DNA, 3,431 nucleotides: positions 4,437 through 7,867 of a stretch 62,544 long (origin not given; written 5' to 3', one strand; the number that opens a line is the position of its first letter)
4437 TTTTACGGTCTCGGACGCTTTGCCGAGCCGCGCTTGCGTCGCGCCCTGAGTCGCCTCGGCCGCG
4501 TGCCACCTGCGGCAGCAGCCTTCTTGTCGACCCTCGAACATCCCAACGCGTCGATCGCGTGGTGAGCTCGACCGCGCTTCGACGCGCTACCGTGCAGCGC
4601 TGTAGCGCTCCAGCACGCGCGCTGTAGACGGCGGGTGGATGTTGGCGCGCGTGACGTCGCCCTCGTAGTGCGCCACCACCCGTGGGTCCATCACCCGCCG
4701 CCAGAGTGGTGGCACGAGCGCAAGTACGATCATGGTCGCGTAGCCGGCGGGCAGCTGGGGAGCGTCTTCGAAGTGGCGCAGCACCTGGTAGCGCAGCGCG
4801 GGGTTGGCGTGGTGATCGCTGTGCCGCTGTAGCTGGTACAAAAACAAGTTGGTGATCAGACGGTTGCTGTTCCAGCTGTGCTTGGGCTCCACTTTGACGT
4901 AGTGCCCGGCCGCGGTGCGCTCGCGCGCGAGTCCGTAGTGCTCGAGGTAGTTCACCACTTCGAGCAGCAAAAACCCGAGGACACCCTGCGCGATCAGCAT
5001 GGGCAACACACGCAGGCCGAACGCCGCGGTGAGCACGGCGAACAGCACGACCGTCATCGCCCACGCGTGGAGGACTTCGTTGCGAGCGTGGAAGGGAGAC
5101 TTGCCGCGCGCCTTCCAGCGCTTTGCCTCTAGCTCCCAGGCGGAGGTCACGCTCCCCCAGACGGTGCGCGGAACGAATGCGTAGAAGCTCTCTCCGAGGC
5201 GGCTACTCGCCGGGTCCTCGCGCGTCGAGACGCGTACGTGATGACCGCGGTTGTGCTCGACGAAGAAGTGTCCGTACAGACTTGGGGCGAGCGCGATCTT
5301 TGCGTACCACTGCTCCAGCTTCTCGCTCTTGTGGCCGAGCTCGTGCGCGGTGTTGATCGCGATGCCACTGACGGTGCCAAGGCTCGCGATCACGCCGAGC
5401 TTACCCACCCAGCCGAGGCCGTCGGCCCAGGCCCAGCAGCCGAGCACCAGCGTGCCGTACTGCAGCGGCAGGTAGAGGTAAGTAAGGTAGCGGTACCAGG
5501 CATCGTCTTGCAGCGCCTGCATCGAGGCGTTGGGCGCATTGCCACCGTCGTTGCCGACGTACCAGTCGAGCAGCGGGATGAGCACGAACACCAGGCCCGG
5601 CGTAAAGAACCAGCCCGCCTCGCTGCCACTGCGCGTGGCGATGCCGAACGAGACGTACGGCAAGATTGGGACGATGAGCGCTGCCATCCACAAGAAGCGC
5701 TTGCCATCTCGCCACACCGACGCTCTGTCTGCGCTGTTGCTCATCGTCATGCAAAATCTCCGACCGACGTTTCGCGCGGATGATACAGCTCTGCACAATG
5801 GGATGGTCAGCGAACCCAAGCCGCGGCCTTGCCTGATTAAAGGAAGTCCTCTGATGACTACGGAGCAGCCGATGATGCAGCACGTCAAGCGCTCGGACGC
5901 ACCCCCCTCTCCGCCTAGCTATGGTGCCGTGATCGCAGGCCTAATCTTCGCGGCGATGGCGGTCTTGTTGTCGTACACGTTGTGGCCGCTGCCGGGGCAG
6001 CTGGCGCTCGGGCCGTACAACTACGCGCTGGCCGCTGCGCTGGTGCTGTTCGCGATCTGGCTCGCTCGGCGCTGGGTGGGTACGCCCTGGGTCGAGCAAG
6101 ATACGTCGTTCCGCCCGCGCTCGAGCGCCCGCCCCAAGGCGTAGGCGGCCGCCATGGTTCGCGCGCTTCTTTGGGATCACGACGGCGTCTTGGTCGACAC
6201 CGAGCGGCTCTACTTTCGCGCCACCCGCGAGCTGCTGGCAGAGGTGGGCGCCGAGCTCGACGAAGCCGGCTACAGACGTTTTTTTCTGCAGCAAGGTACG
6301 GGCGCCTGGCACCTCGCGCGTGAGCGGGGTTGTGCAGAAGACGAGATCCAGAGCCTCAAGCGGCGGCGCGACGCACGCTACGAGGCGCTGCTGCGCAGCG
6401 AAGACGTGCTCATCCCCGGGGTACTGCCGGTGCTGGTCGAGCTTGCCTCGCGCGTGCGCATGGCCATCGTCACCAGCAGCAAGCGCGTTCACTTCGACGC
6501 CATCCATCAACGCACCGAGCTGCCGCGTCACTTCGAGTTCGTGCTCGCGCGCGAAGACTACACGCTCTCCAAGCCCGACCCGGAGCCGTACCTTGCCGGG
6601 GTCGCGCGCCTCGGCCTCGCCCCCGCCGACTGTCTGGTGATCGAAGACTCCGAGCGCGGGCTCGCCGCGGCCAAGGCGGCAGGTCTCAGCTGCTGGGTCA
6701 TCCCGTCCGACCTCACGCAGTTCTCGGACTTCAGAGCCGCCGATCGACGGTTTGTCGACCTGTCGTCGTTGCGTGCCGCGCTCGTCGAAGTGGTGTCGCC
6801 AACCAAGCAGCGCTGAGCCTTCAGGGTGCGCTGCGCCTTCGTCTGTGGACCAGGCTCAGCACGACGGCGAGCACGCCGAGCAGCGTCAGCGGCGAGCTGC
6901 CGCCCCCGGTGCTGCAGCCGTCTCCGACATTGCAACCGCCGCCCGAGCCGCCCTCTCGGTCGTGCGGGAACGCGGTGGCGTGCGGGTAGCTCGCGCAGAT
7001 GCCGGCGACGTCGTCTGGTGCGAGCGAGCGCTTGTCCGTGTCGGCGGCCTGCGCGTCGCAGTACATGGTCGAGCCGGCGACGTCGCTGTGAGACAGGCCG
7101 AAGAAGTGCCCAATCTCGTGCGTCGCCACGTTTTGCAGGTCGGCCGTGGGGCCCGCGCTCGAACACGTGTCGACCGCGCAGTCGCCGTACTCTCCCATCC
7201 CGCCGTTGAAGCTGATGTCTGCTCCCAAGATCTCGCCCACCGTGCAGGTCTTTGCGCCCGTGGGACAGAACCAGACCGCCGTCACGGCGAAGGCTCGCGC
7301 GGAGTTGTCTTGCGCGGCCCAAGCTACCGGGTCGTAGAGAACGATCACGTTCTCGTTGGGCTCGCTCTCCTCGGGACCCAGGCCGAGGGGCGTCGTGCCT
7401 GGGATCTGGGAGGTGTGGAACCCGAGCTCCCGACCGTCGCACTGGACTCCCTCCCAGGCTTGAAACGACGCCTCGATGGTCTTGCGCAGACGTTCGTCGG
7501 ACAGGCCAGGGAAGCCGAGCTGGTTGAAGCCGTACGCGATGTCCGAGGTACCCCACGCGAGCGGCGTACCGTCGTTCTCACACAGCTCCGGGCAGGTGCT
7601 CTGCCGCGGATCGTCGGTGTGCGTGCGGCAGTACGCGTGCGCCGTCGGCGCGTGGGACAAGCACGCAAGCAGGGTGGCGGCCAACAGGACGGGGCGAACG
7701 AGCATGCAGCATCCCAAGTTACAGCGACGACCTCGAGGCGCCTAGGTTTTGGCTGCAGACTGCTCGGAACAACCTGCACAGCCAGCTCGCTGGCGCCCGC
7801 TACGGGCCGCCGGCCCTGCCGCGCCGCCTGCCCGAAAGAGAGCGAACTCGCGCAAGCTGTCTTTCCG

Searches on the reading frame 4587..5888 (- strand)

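Call 47: search_protein_families(library=pfam, proteins=[window:4587-5888:-], max_evalue=0.001)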
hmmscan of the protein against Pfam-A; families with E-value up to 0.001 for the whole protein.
window:4587-5888:- (433 aa): 1 family
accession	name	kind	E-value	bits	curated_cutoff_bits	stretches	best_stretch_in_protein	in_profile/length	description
PF00487.30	FA_desaturase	-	2.8e-28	99.8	29.7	1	159-387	2-250/253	Fatty acid desaturase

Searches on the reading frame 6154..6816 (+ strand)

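Call 47: search_protein_families(library=pfam, proteins=[window:6154-6816:+], max_evalue=0.001)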
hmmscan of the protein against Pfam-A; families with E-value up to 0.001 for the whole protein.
window:6154-6816:+ (220 aa): 3 families
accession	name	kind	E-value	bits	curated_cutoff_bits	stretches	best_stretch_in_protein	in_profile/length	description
PF13419.12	HAD_2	-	8.7e-26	91.6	23.8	1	6-181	2-176/178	Haloacid dehalogenase-like hydrolase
PF00702.32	Hydrolase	-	5.7e-25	89.3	26.4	1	2-177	1-191/191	haloacid dehalogenase-like hydrolase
PF13242.12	Hydrolase_like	-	0.00025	21.3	22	1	139-194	3-59/75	HAD-hyrolase-like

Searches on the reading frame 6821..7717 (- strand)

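Call 47: search_protein_families(library=pfam, proteins=[window:6821-7717:-], max_evalue=0.001)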
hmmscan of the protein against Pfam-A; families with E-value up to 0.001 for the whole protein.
window:6821-7717:- (298 aa): 3 families
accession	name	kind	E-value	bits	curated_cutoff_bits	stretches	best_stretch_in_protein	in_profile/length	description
PF00413.30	Peptidase_M10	-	1.6e-13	51.3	24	1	190-244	104-158/159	Matrixin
PF13688.12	Reprolysin_5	-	0.00016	22.4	27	1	134-224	82-173/196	Metallo-peptidase family M12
PF12388.14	Peptidase_M57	-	0.00073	19.7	21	0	175-225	114-163/212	Dual-action HEIGH metallo-peptidase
